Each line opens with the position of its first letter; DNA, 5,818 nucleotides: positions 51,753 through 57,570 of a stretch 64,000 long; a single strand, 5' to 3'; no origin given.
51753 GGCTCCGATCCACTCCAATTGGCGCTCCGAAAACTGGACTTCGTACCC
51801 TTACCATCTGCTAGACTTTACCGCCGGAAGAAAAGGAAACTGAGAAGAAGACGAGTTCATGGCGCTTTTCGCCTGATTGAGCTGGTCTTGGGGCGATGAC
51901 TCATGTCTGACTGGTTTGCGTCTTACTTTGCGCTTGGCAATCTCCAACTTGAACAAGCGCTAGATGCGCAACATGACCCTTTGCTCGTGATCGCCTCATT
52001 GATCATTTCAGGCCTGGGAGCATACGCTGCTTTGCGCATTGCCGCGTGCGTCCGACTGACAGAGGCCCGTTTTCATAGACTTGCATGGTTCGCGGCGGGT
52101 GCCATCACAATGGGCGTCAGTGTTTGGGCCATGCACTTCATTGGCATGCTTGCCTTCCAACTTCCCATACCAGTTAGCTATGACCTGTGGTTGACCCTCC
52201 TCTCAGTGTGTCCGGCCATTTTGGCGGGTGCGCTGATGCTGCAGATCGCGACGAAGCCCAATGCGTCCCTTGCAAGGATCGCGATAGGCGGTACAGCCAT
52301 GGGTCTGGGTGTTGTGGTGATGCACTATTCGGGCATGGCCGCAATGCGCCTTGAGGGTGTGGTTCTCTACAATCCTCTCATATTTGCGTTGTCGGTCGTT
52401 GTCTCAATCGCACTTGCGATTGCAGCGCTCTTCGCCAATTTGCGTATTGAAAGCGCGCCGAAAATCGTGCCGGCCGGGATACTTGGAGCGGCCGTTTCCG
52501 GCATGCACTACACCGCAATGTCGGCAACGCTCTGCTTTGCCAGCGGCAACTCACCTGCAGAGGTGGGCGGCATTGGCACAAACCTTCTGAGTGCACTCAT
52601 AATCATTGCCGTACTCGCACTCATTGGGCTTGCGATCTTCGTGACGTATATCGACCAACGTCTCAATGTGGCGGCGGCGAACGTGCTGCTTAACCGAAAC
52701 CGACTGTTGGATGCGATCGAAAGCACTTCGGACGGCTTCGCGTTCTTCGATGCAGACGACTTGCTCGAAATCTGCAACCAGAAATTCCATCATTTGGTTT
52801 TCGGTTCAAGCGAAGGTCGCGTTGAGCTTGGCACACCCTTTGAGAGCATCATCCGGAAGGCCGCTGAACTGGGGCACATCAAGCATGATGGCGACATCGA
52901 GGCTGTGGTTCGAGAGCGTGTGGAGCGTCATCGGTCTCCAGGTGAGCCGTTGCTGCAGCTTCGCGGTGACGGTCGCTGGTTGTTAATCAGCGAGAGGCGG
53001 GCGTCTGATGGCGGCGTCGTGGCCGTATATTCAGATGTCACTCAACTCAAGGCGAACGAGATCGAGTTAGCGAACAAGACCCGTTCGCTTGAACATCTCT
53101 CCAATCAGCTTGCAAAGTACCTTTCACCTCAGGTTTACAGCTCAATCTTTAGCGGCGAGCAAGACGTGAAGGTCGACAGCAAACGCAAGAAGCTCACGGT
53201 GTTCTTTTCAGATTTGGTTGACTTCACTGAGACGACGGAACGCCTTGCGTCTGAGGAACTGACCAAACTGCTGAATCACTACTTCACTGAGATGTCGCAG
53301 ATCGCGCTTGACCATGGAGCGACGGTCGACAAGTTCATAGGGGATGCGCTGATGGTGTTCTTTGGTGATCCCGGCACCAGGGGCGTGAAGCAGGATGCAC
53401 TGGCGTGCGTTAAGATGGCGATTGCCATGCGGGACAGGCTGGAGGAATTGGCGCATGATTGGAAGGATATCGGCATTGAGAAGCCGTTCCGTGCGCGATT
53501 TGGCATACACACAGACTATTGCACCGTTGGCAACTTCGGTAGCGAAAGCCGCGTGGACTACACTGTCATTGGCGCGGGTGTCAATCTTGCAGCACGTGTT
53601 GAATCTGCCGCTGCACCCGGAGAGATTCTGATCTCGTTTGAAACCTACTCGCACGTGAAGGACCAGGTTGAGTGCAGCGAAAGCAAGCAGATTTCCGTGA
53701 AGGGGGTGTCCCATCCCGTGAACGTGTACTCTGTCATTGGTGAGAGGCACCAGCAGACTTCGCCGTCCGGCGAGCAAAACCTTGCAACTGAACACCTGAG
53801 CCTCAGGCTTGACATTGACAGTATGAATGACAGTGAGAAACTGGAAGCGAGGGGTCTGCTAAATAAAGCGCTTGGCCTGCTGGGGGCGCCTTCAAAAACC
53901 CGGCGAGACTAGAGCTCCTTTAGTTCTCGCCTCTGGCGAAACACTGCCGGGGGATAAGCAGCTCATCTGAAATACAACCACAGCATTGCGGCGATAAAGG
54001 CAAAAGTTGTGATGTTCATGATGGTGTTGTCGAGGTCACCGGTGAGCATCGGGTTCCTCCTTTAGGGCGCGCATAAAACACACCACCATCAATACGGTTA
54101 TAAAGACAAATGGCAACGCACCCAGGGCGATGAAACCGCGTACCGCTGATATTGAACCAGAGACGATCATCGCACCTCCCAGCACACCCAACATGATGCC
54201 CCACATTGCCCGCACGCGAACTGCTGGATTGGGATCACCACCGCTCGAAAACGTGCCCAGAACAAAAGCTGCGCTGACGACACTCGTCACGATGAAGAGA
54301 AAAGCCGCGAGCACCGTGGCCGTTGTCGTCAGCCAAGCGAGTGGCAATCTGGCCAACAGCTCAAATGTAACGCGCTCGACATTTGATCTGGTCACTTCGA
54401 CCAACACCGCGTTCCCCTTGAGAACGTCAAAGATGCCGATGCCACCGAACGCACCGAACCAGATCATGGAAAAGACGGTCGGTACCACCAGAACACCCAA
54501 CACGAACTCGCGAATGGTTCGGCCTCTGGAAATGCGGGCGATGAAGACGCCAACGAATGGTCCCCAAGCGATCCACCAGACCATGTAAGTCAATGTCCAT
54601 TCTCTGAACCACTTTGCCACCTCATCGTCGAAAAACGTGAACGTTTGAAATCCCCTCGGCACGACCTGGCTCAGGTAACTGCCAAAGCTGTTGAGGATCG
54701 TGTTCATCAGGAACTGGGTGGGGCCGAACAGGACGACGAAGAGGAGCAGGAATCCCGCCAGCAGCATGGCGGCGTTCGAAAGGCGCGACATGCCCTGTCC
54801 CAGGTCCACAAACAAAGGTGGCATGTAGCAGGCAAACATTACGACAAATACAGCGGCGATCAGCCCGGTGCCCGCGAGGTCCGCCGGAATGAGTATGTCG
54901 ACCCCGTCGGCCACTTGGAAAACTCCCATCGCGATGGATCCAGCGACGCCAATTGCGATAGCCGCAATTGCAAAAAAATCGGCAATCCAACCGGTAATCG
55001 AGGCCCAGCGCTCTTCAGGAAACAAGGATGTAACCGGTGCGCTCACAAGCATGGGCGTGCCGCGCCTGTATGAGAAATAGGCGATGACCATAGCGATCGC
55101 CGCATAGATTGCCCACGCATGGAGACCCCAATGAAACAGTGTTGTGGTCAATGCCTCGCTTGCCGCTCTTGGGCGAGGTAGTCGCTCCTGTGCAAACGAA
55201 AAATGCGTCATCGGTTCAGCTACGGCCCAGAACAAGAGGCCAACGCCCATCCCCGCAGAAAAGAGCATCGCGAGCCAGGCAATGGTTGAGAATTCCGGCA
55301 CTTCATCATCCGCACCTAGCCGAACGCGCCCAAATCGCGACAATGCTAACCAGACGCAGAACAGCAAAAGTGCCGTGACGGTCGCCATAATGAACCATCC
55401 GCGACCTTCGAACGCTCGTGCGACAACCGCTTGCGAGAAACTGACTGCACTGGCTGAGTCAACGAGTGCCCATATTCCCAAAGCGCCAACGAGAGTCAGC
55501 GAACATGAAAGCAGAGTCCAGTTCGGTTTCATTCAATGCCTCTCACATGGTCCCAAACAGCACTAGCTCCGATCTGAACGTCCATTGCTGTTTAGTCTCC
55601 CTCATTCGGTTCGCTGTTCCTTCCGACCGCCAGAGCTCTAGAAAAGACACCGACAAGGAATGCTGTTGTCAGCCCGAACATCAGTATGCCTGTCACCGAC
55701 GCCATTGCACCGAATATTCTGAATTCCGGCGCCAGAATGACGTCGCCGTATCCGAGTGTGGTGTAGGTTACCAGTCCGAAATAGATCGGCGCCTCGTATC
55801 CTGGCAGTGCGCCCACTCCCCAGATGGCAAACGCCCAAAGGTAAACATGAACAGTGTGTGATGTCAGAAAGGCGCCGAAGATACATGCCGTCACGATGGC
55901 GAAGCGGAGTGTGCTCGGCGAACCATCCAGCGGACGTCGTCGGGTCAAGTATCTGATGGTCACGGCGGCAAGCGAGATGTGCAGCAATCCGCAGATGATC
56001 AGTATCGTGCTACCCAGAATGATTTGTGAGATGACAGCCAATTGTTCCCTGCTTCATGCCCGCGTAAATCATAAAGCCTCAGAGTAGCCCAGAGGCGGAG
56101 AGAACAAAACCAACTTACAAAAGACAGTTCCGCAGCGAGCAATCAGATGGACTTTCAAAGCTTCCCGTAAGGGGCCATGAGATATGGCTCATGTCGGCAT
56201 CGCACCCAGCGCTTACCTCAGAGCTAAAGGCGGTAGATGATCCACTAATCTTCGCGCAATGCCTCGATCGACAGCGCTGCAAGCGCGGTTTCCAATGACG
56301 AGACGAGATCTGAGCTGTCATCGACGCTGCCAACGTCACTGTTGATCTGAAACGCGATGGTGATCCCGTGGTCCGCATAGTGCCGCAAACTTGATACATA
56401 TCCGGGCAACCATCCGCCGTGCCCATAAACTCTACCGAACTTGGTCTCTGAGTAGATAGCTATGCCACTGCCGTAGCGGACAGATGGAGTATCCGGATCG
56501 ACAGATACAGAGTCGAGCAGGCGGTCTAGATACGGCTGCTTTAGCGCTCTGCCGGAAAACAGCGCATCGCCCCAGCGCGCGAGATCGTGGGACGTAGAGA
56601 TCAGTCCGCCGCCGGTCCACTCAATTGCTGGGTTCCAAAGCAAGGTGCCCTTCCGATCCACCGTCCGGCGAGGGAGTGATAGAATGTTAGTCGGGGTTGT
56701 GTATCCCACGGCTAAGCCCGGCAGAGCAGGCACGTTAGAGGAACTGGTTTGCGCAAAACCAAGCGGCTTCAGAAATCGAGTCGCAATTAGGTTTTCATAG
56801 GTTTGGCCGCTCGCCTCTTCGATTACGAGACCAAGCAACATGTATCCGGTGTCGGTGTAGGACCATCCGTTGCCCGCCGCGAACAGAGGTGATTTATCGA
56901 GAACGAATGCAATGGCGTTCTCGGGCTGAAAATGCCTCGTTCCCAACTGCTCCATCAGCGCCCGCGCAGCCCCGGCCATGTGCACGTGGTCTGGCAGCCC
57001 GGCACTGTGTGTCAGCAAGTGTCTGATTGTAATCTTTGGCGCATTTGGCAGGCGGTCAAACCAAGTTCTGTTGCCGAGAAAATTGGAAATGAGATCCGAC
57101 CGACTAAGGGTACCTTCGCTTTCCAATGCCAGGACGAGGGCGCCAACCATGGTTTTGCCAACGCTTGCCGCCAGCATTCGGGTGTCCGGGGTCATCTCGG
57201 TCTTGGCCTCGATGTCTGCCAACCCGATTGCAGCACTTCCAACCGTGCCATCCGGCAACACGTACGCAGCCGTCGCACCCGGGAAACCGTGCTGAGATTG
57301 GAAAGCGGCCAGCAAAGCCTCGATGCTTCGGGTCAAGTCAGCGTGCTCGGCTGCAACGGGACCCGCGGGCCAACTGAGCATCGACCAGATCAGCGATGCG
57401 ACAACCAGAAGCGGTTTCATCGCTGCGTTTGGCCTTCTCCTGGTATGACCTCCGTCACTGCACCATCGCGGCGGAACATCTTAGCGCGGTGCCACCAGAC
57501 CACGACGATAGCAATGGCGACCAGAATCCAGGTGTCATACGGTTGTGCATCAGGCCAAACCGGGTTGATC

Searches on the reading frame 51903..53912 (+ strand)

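Call 15: search_protein_families(library=pfam, proteins=[window:51903-53912:+])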
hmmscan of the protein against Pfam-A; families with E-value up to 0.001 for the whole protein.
window:51903-53912:+ (669 aa): 3 families
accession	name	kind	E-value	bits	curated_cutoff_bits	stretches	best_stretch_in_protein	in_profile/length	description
PF03707.21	MHYT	-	9.1e-39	131.7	21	2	71-128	1-58/59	Bacterial signalling protein N terminal repeat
PF00211.25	Guanylate_cyc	-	1.2e-27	97.2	21.9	1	428-611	6-181/183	Adenylate and Guanylate cyclase catalytic domain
PF12860.13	PAS_7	-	5e-21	75.4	27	1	272-386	1-114/115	PAS fold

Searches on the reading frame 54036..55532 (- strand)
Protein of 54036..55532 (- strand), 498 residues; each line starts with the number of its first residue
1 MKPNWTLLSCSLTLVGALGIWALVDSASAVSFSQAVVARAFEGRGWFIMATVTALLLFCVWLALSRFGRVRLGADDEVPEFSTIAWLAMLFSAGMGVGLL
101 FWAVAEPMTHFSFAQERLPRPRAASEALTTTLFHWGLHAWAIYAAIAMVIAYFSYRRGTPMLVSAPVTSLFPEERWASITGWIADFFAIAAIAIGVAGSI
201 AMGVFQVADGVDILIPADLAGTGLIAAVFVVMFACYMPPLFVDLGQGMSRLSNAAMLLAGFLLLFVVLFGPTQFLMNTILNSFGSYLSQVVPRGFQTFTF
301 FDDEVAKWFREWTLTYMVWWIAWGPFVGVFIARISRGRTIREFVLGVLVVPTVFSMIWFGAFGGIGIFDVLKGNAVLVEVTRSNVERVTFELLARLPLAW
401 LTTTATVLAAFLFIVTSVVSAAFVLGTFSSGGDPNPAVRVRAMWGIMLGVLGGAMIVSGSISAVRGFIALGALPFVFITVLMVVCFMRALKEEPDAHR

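Call 75: search_protein_families(library=pfam, proteins=[window:54036-55532:-], max_evalue=0.01)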
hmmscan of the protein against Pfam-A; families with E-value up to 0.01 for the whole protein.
window:54036-55532:- (498 aa): 1 family
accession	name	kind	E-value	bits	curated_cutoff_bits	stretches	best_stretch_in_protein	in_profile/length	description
PF02028.23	BCCT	-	2.4e-147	491.8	27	1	10-493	4-485/485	BCCT, betaine/carnitine/choline family transporter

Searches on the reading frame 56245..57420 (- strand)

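Call 75: search_protein_families(library=pfam, proteins=[window:56245-57420:-], max_evalue=0.01)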
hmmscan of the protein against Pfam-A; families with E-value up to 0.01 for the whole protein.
window:56245-57420:- (391 aa): 2 families
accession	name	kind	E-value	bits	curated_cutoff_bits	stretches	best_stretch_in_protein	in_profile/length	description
PF00144.29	Beta-lactamase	-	5.2e-55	187.3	27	1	34-372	2-321/329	Beta-lactamase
PF13354.11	Beta-lactamase2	-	0.0028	17.5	22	0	75-160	14-99/214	Beta-lactamase enzyme family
